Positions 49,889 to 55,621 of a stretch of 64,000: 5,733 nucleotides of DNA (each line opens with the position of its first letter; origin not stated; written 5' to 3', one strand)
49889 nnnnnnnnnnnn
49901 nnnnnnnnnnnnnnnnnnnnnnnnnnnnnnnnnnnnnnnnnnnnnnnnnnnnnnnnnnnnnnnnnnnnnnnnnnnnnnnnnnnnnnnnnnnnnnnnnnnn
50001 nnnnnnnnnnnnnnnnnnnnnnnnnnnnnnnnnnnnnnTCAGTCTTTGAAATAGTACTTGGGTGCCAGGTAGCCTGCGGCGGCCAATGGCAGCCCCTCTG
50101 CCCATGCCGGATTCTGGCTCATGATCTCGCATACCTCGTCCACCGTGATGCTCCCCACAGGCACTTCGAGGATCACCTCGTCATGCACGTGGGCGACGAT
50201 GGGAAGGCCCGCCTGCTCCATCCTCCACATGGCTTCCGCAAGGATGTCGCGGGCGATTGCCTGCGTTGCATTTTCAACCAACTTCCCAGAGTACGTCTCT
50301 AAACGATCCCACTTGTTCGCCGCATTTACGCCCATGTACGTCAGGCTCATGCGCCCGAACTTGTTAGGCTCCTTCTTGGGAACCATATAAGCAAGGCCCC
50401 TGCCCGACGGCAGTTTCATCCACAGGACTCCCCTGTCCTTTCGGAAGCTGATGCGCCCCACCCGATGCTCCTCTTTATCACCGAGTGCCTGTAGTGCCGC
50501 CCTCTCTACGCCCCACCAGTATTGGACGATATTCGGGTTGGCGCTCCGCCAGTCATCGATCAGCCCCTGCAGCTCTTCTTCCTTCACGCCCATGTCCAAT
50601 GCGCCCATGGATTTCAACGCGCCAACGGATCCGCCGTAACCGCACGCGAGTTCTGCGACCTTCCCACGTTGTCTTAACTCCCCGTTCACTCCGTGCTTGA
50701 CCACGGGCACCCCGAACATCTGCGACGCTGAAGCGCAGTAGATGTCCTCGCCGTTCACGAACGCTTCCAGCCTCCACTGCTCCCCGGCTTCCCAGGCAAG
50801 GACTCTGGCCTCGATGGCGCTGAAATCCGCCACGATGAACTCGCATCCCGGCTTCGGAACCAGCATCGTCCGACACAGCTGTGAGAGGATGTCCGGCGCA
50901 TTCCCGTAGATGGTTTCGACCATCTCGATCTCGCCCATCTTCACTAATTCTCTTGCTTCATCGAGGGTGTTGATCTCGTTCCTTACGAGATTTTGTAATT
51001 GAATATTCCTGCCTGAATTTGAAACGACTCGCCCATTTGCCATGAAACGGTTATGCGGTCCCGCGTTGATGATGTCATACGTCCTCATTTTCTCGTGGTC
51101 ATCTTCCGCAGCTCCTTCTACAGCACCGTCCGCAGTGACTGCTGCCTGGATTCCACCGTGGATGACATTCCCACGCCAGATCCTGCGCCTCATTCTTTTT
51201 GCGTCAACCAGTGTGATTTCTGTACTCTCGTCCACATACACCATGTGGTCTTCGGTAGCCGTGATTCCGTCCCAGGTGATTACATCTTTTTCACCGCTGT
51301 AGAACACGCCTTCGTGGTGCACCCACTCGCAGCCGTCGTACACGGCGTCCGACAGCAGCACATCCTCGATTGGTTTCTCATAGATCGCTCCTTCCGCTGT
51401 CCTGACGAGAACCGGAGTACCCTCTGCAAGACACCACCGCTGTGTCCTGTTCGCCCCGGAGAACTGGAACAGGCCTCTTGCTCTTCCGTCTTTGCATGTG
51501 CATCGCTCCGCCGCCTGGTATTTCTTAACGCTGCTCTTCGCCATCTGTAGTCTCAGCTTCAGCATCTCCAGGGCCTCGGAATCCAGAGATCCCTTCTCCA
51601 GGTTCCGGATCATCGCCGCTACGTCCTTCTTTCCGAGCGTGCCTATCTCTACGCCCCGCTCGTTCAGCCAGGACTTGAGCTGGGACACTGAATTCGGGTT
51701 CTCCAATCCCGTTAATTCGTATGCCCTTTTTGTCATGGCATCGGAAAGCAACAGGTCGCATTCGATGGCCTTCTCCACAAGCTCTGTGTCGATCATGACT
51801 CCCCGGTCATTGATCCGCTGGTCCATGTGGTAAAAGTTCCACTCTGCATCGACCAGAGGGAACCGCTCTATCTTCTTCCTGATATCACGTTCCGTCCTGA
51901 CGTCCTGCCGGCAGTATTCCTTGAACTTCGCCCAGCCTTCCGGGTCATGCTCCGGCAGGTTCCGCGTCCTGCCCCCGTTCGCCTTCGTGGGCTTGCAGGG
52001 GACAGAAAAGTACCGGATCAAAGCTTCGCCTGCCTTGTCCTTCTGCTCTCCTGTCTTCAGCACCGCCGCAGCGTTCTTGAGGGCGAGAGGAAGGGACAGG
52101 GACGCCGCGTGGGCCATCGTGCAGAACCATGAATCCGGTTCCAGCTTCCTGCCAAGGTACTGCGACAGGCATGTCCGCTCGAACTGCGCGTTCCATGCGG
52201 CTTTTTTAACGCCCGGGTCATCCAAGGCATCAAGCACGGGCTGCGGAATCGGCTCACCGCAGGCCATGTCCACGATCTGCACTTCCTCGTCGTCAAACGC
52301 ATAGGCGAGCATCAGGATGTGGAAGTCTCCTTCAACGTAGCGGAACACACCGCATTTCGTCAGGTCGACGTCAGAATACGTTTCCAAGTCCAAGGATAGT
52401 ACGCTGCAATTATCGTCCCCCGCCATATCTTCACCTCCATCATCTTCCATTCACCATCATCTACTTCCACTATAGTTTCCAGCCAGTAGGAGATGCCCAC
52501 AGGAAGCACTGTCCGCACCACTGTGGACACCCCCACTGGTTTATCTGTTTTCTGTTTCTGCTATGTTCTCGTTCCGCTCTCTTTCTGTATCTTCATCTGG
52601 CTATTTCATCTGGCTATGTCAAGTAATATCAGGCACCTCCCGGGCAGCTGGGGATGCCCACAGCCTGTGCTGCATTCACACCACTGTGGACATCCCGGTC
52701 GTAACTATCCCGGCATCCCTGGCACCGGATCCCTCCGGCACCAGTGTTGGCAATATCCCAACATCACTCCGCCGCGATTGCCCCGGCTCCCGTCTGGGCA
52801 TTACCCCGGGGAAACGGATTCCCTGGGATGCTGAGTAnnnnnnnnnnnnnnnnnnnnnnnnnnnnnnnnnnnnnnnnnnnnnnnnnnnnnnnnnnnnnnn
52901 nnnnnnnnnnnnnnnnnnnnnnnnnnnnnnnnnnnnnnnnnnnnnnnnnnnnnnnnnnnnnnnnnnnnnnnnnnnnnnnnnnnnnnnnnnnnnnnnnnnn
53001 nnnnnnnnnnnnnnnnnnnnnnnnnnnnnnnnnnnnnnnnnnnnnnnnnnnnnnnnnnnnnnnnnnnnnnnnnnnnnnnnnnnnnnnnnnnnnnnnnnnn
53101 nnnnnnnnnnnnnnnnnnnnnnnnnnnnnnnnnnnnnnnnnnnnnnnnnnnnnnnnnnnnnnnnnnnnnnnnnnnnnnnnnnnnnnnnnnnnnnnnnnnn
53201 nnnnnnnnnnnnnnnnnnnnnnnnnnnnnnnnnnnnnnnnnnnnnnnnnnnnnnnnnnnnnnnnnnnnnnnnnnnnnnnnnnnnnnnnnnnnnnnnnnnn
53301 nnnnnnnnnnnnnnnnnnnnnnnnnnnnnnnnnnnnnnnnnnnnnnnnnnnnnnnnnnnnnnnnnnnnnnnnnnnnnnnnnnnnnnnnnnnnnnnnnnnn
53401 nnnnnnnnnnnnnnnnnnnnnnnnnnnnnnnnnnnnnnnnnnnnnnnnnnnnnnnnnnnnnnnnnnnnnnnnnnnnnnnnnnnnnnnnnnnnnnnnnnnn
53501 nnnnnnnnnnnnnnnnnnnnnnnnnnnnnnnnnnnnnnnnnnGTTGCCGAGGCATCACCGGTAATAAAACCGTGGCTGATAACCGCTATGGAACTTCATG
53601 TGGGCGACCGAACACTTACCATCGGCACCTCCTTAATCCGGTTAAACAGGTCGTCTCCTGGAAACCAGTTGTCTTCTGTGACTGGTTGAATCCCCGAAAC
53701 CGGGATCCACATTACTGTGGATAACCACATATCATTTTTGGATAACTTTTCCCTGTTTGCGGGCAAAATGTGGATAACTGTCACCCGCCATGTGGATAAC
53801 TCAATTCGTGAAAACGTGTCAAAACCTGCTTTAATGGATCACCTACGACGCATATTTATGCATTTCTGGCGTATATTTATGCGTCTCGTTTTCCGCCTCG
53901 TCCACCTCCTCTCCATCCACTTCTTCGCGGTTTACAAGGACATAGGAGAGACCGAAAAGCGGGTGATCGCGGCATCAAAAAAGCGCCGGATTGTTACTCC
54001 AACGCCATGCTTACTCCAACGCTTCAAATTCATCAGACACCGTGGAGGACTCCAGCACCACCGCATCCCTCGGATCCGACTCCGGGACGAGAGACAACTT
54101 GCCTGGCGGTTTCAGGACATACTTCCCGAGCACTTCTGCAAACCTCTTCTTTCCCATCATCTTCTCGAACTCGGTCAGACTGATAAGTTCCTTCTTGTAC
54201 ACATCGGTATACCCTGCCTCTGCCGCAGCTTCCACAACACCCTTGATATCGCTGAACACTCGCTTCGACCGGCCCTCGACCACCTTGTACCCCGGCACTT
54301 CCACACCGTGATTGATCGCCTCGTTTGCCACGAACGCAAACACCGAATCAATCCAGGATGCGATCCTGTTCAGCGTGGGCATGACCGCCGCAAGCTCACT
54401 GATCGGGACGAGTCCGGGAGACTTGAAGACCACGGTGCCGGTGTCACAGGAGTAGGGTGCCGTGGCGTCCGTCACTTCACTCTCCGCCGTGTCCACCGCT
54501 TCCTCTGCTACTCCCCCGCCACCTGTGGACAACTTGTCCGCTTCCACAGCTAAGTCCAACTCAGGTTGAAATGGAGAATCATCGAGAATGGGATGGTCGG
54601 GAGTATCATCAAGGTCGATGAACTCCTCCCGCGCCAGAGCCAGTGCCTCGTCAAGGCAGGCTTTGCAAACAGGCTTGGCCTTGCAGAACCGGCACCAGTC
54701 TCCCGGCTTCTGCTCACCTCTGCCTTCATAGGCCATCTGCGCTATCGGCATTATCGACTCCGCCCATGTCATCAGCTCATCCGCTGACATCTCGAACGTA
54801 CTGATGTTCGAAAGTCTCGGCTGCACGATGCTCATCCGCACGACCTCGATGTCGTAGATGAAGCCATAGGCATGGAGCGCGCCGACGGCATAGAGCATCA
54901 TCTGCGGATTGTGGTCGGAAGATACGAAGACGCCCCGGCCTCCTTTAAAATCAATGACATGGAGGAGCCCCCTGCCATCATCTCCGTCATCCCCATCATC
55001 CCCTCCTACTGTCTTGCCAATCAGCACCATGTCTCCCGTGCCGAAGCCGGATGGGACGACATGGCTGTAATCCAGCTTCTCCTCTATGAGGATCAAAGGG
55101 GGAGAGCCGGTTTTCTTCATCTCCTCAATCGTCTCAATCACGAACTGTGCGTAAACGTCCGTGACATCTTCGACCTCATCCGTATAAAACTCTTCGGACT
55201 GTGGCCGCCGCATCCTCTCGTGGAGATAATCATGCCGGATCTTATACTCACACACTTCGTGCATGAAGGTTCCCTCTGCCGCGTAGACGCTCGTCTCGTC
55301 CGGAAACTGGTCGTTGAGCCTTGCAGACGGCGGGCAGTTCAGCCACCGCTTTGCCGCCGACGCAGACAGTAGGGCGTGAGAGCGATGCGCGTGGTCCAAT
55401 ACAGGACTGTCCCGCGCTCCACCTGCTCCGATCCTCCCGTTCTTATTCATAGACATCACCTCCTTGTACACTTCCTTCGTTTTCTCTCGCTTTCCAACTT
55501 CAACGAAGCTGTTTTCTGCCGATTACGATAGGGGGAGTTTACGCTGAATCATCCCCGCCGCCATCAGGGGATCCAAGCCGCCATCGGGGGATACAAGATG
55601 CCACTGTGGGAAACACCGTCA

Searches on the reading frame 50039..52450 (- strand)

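Call 23: search_protein_families(library=phrogs, proteins=[window:50039-52450:-], max_evalue=0.00001)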
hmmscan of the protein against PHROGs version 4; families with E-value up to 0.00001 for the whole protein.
window:50039-52450:- (803 aa): 5 families
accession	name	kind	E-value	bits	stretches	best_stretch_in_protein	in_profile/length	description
phrog_17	-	DNA, RNA and nucleotide metabolism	2.6e-130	437.6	2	479-796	976-1227/1445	DNA polymerase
phrog_10285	-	DNA, RNA and nucleotide metabolism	4.6e-112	375.2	1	491-799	7-318/321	DNA polymerase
phrog_7766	-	DNA, RNA and nucleotide metabolism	3.9e-59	200.2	1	620-799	1-183/186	DNA polymerase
phrog_26005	-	unknown function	1.9e-10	41.7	1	361-494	115-245/310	-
phrog_2573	-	DNA, RNA and nucleotide metabolism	2e-08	34.8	1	529-647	8-136/336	DNA polymerase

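Call 62: search_protein_families(library=pfam, proteins=[window:50039-52450:-], max_evalue=0.01)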
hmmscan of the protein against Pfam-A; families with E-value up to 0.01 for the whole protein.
window:50039-52450:- (803 aa): 1 family
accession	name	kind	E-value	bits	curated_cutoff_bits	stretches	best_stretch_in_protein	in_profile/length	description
PF00476.26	DNA_pol_A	-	1.6e-20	73.9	34.3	1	524-782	139-362/381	DNA polymerase family A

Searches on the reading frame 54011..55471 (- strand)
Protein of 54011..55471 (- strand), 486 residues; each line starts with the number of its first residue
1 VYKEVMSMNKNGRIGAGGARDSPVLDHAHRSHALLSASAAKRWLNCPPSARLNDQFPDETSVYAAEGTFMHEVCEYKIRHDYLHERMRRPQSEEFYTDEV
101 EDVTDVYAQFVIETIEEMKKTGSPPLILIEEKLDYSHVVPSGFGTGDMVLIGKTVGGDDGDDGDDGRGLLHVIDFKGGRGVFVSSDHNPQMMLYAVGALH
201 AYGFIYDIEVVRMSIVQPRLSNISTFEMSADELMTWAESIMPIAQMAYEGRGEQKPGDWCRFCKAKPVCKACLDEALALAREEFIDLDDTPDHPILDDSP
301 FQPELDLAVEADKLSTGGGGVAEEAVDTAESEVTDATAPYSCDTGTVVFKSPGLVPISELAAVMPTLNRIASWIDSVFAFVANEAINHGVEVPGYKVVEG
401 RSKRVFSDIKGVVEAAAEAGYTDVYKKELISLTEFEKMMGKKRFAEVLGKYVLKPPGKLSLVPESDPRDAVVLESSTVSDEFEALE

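Call 23: search_protein_families(library=phrogs, proteins=[window:54011-55471:-], max_evalue=0.00001)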
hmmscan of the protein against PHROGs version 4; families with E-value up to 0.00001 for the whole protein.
window:54011-55471:- (486 aa): 2 families
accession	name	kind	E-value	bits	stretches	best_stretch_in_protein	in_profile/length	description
phrog_69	-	DNA, RNA and nucleotide metabolism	1.4e-112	378.3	1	26-483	81-474/501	exonuclease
phrog_3953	-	DNA, RNA and nucleotide metabolism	8.1e-22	78.8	1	27-242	8-179/186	exonuclease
